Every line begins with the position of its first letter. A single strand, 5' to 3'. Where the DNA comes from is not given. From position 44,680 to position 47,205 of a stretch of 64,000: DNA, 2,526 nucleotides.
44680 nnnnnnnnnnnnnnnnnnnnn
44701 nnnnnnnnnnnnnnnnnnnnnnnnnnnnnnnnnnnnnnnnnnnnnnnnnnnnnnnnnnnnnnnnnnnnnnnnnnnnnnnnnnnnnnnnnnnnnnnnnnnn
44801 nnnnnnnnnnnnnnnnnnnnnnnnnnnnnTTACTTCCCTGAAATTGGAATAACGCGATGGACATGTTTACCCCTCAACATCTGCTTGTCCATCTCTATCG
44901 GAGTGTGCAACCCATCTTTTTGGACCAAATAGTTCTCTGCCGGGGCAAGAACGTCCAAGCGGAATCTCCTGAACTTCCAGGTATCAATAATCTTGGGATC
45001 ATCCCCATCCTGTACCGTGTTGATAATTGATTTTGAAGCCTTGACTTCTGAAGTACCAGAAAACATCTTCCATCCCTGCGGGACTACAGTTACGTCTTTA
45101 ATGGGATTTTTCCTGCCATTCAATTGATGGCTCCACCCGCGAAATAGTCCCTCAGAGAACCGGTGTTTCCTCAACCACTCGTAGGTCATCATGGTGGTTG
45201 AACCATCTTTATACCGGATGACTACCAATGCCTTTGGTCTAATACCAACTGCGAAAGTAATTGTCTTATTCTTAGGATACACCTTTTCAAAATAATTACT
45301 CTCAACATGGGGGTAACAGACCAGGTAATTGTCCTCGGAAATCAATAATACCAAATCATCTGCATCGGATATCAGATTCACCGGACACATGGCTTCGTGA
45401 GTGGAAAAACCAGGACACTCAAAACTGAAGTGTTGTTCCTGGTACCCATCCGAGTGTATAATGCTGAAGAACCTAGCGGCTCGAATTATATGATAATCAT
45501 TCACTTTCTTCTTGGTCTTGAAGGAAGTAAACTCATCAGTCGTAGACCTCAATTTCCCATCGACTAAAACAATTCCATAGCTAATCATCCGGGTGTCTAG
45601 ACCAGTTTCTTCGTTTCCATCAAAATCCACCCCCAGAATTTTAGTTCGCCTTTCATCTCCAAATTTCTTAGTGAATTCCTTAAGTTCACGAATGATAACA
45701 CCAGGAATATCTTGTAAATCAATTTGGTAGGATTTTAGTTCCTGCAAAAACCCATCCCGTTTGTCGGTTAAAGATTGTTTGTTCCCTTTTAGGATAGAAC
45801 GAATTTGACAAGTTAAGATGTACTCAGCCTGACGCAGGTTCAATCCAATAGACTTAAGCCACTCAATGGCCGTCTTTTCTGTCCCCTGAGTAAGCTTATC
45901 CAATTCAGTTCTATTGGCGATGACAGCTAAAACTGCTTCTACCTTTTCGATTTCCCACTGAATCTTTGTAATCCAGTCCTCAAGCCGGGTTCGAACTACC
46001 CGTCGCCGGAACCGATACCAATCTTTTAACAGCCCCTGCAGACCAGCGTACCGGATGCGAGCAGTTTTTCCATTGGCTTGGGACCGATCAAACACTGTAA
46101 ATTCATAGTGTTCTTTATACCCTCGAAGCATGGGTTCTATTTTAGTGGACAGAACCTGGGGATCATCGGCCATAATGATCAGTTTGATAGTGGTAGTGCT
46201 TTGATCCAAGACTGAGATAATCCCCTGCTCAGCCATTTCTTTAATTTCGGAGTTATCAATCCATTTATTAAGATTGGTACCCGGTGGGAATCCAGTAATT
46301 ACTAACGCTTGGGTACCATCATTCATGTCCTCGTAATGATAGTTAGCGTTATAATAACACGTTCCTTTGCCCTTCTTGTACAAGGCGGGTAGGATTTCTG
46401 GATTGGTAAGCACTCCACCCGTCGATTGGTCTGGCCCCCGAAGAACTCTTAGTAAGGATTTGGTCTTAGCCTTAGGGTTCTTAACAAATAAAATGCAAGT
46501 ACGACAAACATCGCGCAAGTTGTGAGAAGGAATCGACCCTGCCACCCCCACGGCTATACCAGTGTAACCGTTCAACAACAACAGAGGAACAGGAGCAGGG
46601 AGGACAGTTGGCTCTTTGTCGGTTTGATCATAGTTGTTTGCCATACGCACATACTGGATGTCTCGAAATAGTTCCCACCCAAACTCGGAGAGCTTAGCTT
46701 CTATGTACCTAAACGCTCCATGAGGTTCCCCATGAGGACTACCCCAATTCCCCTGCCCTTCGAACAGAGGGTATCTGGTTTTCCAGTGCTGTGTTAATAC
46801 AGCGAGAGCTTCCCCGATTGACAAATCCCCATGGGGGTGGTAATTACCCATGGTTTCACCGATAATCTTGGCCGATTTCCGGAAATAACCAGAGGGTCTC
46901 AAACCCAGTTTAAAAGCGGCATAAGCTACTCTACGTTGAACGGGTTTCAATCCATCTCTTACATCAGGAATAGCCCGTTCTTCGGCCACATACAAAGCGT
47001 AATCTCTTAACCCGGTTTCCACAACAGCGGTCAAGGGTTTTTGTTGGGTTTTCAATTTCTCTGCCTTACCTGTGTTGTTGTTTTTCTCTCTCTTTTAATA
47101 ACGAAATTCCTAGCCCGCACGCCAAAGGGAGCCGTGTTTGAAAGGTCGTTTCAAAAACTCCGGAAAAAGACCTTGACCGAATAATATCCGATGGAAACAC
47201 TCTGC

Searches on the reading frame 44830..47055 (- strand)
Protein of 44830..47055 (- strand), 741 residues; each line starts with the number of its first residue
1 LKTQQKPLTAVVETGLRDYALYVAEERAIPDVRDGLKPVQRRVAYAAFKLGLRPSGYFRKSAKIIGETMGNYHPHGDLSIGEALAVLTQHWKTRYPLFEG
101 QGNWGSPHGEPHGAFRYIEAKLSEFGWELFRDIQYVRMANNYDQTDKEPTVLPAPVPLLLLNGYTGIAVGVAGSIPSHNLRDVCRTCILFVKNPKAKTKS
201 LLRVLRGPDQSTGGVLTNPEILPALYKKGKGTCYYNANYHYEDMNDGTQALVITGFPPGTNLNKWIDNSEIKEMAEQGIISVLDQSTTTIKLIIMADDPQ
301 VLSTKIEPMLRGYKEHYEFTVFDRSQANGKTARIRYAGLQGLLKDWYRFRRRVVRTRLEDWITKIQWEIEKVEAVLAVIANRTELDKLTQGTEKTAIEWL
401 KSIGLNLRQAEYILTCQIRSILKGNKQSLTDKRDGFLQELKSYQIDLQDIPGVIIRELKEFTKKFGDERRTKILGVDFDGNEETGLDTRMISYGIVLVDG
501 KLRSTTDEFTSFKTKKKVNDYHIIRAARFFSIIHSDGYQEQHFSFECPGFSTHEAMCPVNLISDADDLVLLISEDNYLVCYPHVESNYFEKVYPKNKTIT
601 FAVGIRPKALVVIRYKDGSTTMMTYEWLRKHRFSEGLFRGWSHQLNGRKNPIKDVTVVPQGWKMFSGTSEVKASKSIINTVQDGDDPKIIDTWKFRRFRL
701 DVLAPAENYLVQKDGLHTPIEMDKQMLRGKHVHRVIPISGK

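Call 16: search_protein_families(library=phrogs, proteins=[window:44830-47055:-], max_evalue=0.001)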
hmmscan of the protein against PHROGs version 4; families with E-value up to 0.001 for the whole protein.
window:44830-47055:- (741 aa): 3 families
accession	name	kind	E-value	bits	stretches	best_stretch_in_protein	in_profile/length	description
phrog_551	-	DNA, RNA and nucleotide metabolism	1.4e-97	328.9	1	1-477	5-465/701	DNA topoisomerase II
phrog_28877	-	DNA, RNA and nucleotide metabolism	1.3e-47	163.2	1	5-477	685-1163/1441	DNA topoisomerase II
phrog_20354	-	DNA, RNA and nucleotide metabolism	9.6e-16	59.5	1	5-134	5-134/142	DNA topoisomerase II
